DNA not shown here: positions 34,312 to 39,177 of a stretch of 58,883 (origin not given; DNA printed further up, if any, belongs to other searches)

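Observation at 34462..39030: Island-borne 1,522-aa helicase-nuclease-zinc-ribbon fusion: candidate single-gene anti-phage effector, Hhe/Nhi-like but with divergent termini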

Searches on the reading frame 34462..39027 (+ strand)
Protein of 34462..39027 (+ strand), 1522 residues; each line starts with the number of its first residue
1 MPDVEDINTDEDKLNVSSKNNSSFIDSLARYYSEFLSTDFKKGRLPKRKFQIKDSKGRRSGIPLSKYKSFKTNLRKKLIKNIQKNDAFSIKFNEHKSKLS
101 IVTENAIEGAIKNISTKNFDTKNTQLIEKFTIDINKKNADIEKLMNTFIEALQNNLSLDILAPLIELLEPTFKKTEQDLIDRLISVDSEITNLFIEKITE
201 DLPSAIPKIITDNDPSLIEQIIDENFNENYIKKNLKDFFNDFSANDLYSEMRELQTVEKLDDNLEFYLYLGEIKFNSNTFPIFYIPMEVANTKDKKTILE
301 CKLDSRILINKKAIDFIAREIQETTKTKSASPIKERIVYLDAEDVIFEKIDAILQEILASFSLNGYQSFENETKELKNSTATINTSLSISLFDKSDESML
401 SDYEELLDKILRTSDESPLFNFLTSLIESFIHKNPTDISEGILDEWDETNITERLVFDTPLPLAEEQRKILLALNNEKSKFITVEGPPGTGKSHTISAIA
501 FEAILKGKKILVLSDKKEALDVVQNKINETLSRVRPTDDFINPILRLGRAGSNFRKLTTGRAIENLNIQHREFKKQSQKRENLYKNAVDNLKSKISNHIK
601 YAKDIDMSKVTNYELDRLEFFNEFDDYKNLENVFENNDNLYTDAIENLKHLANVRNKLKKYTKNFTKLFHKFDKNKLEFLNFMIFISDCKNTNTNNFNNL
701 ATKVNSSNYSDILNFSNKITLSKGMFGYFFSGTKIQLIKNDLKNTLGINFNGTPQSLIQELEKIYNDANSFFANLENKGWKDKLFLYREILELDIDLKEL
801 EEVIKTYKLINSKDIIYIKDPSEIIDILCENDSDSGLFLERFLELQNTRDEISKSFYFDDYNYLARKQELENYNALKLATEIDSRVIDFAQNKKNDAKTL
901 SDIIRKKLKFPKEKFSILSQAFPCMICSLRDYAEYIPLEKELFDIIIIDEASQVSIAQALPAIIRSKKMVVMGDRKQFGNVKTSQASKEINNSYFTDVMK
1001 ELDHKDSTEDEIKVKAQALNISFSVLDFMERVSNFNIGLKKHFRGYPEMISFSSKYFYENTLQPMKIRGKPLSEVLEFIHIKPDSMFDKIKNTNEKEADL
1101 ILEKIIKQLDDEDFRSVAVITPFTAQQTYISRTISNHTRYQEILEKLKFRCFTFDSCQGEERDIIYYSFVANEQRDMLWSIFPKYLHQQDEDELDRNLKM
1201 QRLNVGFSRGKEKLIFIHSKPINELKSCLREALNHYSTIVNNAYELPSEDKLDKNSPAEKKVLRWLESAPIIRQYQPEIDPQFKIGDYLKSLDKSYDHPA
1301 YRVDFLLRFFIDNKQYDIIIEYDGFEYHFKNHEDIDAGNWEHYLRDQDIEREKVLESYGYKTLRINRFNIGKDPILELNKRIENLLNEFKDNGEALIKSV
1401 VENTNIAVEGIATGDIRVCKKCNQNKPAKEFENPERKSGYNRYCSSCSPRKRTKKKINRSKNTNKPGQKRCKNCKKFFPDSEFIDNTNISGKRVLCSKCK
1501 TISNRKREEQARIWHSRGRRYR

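Call 4: search_protein_families(library=pfam, proteins=[window:34462-39027:+], max_evalue=1)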
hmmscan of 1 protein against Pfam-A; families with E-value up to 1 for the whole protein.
window:34462-39027:+ (1522 aa): 18 families
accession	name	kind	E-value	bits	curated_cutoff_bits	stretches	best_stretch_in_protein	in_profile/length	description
PF13087.12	AAA_12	-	1.2e-18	67.8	27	1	1034-1217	15-191/195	AAA domain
PF13086.12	AAA_11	-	7.3e-15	55.9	27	2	465-666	4-175/257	AAA domain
PF13604.12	AAA_30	-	8.5e-12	45.6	27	2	463-528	2-67/191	AAA domain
PF13245.12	AAA_19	-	6.2e-07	30.1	25.1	2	477-530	9-64/134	AAA domain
PF01443.25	Viral_helicase1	-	1.4e-06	28.7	21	1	942-985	59-104/228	Viral superfamily 1 RNA helicase core domain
PF02562.22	PhoH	-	3.5e-05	23.8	27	1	463-508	5-48/205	PhoH-like protein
PF20720.3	nSTAND3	-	4.1e-05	23.8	27.2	1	477-526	15-64/155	Novel STAND NTPase 3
PF18741.7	MTES_1575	-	6.8e-05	23.3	38.2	1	1294-1380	18-91/96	REase_MTES_1575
PF05127.21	NAT10_TcmA_helicase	-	0.001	19.4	22.7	1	484-537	2-56/176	RNA cytidine acetyltransferase NAT10/TcmA, helicase domain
PF09848.15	SLFN-g3_helicase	-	0.0016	18.2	24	1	480-537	2-66/354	Schlafen group 3, DNA/RNA helicase domain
PF25199.1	nSTAND_NTPase5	-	0.0031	17.8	34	1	470-521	32-84/145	Novel STAND NTPase 5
PF01695.23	IstB_IS21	-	0.0051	16.8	24.1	1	478-513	91-126/238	IstB-like ATP binding protein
PF03308.22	MeaB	-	0.04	13.4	23.1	1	468-513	20-67/273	Methylmalonyl Co-A mutase-associated GTPase MeaB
PF00004.35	AAA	-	0.056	14.3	21.2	1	485-538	4-57/131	ATPase family associated with various cellular activities (AAA)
PF13191.12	AAA_16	-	0.086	13.8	32.6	1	467-516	9-59/167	AAA ATPase domain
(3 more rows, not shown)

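Call 5: search_protein_families(library=padloc, proteins=[window:34462-39027:+], max_evalue=1)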
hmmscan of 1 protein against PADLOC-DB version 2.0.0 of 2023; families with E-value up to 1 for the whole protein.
window:34462-39027:+ (1522 aa): 6 families
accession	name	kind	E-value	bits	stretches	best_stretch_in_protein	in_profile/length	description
PDLC05009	PDC-S37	-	6.4e-43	144.8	2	917-1398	912-1350/1550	-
PDLC03920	MkoA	-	9.4e-38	128.1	2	940-1222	789-1078/1112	-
PDLC03924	MkoC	-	1e-34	117.9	2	584-1218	402-942/1136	-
PDLC02194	Hhe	-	9e-20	67.5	2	921-1216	1359-1634/1911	-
PDLC04140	mad8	-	1.4e-07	29.3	1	474-608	22-130/314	mads_8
PDLC02895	DpdJ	-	0.00077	14.3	2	941-984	191-237/2112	DpdJ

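Call 6: search_protein_families(library=ncbifam, proteins=[window:34462-39027:+], max_evalue=1)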
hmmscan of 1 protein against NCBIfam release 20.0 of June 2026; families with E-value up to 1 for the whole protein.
window:34462-39027:+ (1522 aa): 10 families
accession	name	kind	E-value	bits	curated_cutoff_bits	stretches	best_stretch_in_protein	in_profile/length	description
NF058533.1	antiphage_ProA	equivalog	2.4e-40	138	1500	2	915-1168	1276-1516/1903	anti-phage protein ProA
NF042953.1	Hhe_antiphage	equivalog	1.6e-25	88.8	2000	2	919-1170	1258-1496/1797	DUF4011 domain-containing anti-phage protein Hhe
TIGR00376.1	TIGR00376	hypoth_equivalog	5.2e-20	71.4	348.9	3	939-1005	362-426/639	IGHMBP2 family helicase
NF040671.1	PLuB_AAA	exception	2.4e-18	65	999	2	939-1241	959-1253/1256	PLuB system helicase-like protein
NF005931.1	PRK07952.1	equivalog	0.00068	19.2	357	1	475-514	96-134/246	replicative helicase loader DnaC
TIGR03420.1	DnaA_homol_Hda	equivalog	0.0048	16.5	194.8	1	474-518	33-77/226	DnaA regulatory inactivator Hda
NF038214.1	IS21_help_AAA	equivalog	0.0052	16.5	200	1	478-511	89-122/232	IS21-like element helper ATPase IstB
NF006958.0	PRK09435.1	equivalog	0.015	14.3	329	1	475-514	53-92/333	methylmalonyl Co-A mutase-associated GTPase MeaB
TIGR00750.1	lao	equivalog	0.039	13.1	240.75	1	478-513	33-68/300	methylmalonyl Co-A mutase-associated GTPase MeaB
NF006038.0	PRK08181.1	subfamily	0.092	12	317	1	478-513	106-141/271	transposase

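Call 10: find_homologous_proteins(query=window:34462-39027:+, max_evalue=0.00001)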
Query window:34462-39027:+ (1522 aa): 1684 proteins with E <= 0.00001 among 8000 candidates; the best 120 are listed.
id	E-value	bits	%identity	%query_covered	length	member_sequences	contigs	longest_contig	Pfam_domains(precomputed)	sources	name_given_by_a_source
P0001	0.0e+0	3323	99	100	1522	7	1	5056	PF13087.13,PF13086.13,PF01443.25,PF13604.13,PF13245.13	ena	-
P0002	0.0e+0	1712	54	98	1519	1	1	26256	PF13087.13,PF13086.13,PF13604.13,PF13245.13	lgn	-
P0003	0.0e+0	1647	53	99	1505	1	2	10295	PF13087.13,PF13086.13,PF01443.25,PF13604.13,PF13245.13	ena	-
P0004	0.0e+0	1646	51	99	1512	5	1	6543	PF13087.13,PF13086.13,PF13604.13,PF13245.13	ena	-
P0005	0.0e+0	1613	53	94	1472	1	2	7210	PF13087.13,PF13086.13,PF13604.13,PF13245.13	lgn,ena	-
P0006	0.0e+0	1611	50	99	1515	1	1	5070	PF13087.13,PF13086.13,PF13604.13,PF13245.13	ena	-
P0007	0.0e+0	1605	51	99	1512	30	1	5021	PF13087.13,PF13086.13,PF13604.13,PF13245.13,PF02562.23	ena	-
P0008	0.0e+0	1602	51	99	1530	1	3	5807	PF13087.13,PF13086.13,PF13604.13,PF13245.13,PF02562.23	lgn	-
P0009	0.0e+0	1599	50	100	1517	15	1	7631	PF13087.13,PF13086.13,PF13604.13,PF13245.13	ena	-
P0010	0.0e+0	1595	50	99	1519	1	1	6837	PF13087.13,PF13086.13,PF13604.13,PF13245.13,PF02562.23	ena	-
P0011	0.0e+0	1593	51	100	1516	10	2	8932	PF13087.13,PF13086.13,PF13604.13,PF13245.13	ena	-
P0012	0.0e+0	1587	51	97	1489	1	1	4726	PF13087.13,PF13086.13,PF13604.13,PF13245.13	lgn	-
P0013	0.0e+0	1587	50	100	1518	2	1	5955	PF13087.13,PF13086.13,PF13604.13,PF13245.13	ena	-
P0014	0.0e+0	1576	50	99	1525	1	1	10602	PF13087.13,PF13086.13,PF13604.13,PF13245.13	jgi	jgi:superfamily I DNA and/or RNA helicase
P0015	0.0e+0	1555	49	98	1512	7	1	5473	PF13087.13,PF13086.13,PF13604.13,PF13245.13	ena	-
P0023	0.0e+0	1516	49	99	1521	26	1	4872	PF13087.13,PF13086.13,PF13604.13,PF13245.13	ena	-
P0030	0.0e+0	1411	47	94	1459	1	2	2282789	PF13087.13,PF13086.13,PF13604.13,PF13245.13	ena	-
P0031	0.0e+0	1380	48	94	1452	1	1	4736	PF13087.13,PF13086.13,PF01443.25,PF13604.13,PF13245.13,PF02562.23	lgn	-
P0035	0.0e+0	1183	40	98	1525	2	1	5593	PF01396.25,PF13087.13,PF13086.13,PF13604.13,PF04851.22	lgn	-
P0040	0.0e+0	1095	39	96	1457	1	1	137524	PF13087.13,PF13086.13,PF13604.13,PF13245.13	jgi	jgi:very-short-patch-repair endonuclease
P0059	0.0e+0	1041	38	94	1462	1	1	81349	PF13087.13,PF13086.13,PF13604.13,PF13245.13,PF04851.22,PF02562.23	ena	-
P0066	0.0e+0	1034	46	42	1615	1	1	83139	PF01396.25,PF13087.13,PF13086.13,PF13604.13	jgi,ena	-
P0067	0.0e+0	1034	38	95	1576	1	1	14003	PF13087.13,PF13086.13,PF13414.13,PF13371.13,PF13604.13,PF00515.35,PF13245.13,PF13432.13,PF13181.13,PF07719.24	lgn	-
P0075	0.0e+0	1031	38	94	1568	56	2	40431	PF13431.13,PF13087.13,PF13086.13,PF13414.13,PF13371.13,PF13604.13,PF00515.35,PF13245.13,PF07719.24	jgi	jgi:tetratricopeptide (TPR) repeat protein/very-short-patch-repair endonuclease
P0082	0.0e+0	1027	37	100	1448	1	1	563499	PF13087.13,PF13086.13,PF13604.13,PF13245.13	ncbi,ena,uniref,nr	ncbi:AAA domain-containing protein [Amphritea sp.]|uniref:AAA domain-containing protein n=1 Tax=Amph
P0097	0.0e+0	1014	38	94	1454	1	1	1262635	PF13087.13,PF13086.13,PF13604.13,PF13245.13,PF02562.23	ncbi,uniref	ncbi:AAA domain-containing protein [Haliea sp. E17]|uniref:AAA domain-containing protein n=1 Tax=Hal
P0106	1.0e-295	1003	36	94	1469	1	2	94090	PF13087.13,PF13086.13,PF13604.13,PF13245.13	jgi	jgi:hypothetical protein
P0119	3.2e-283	961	37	90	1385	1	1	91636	PF13087.13,PF13086.13,PF13604.13,PF13245.13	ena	-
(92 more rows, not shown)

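Call 13: search_protein_families(library=padloc, proteins=[P0002, P0030, P0082, P0097, P0075, P0035], max_evalue=0.00001)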
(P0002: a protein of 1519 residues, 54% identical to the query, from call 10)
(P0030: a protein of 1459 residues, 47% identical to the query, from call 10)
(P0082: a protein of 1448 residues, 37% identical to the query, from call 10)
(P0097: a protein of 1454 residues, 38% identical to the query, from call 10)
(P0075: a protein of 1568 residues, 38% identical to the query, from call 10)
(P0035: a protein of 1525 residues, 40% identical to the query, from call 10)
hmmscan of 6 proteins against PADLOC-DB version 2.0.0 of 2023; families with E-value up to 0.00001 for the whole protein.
P0002 (1519 aa): 8 families
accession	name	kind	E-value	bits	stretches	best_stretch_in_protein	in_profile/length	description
PDLC05009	PDC-S37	-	1.1e-39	134.1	2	928-1210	928-1191/1550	-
PDLC03924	MkoC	-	1.5e-36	124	1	936-1232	669-962/1136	-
PDLC03920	MkoA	-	1.1e-35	121.4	1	453-1215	616-1075/1112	-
PDLC03921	MkoA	-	3.5e-19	66.1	1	1102-1233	1471-1587/1607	-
PDLC02194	Hhe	-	2.9e-16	55.9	2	916-1215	1359-1636/1911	-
PDLC04140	mad8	-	1e-06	26.5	1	464-576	22-113/314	mads_8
PDLC05035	PDC-S53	-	1.2e-06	24.9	0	455-525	497-564/900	-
PDLC02372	Nhi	-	1.3e-06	25.4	0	453-501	183-230/470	-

P0030 (1459 aa): 6 families
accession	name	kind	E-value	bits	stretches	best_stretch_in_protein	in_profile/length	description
PDLC05009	PDC-S37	-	9.4e-39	131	2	925-1219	918-1193/1550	-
PDLC03920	MkoA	-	8.8e-35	118.3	1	447-1220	612-1073/1112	-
PDLC03924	MkoC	-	3.5e-34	116.1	1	452-1241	247-965/1136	-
PDLC03921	MkoA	-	2.5e-18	63.2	1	940-1225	1292-1569/1607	-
PDLC02194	Hhe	-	5.9e-15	51.6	1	923-1222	1359-1636/1911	-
PDLC04140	mad8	-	2.5e-06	25.2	0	469-611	26-131/314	mads_8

P0082 (1448 aa): 8 families
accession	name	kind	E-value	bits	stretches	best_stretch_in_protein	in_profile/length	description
PDLC03920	MkoA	-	1.7e-38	130.6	2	923-1199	788-1073/1112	-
PDLC03924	MkoC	-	9.1e-37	124.7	2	924-1198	669-940/1136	-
PDLC05009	PDC-S37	-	1.6e-34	117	2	915-1250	927-1251/1550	-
PDLC03921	MkoA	-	4.5e-24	82.3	2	922-1201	1293-1566/1607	-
PDLC02194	Hhe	-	1e-15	54.1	2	468-519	438-489/1911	-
PDLC04140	mad8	-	1.2e-07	29.6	1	468-588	25-128/314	mads_8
PDLC02895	DpdJ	-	2e-06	22.9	0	1100-1204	371-456/2112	DpdJ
PDLC02372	Nhi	-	4.4e-06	23.6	0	454-504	183-232/470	-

P0097 (1454 aa): 8 families
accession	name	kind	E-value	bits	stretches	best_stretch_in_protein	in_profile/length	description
PDLC03920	MkoA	-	2e-40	137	1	455-1239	615-1102/1112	-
PDLC05009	PDC-S37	-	2.7e-38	129.5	2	923-1267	928-1259/1550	-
PDLC03924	MkoC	-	6.8e-38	128.4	2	931-1228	669-963/1136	-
PDLC03921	MkoA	-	4.1e-27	92.3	2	928-1212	1292-1568/1607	-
PDLC02194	Hhe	-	1.6e-14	50.1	2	907-1211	1355-1638/1911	-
PDLC02372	Nhi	-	1.3e-06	25.4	0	459-509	183-232/470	-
PDLC04140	mad8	-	2e-06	25.5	1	473-700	25-174/314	mads_8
PDLC01439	typeIV_DinG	-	5.8e-06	23.2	0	456-547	13-97/575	CAS-IV-A; associated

P0075 (1568 aa): 5 families
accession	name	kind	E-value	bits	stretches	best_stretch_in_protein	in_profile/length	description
PDLC05009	PDC-S37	-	2.6e-41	139.5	2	1031-1312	928-1191/1550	-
PDLC03924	MkoC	-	1.4e-35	120.8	1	1039-1314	669-940/1136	-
PDLC03920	MkoA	-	2.2e-32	110.4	2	1038-1315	789-1073/1112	-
PDLC02194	Hhe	-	8.2e-21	71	2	1021-1270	1361-1597/1911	-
PDLC03921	MkoA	-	2.3e-20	69.9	1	1036-1317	1292-1566/1607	-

P0035 (1525 aa): 7 families
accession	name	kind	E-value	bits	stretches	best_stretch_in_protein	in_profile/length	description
PDLC03924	MkoC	-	1.3e-38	130.8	1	940-1222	668-945/1136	-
PDLC05009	PDC-S37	-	1.9e-38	130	2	933-1227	928-1203/1550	-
PDLC03920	MkoA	-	3.7e-31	106.3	2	941-1217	788-1072/1112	-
PDLC03921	MkoA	-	4.2e-22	75.7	2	938-1221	1292-1567/1607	-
PDLC02194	Hhe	-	2.8e-17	59.3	1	922-1229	1360-1646/1911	-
PDLC04140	mad8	-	1.3e-08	32.8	1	478-681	22-162/314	mads_8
PDLC05035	PDC-S53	-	4.2e-06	23.1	0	469-540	497-565/900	-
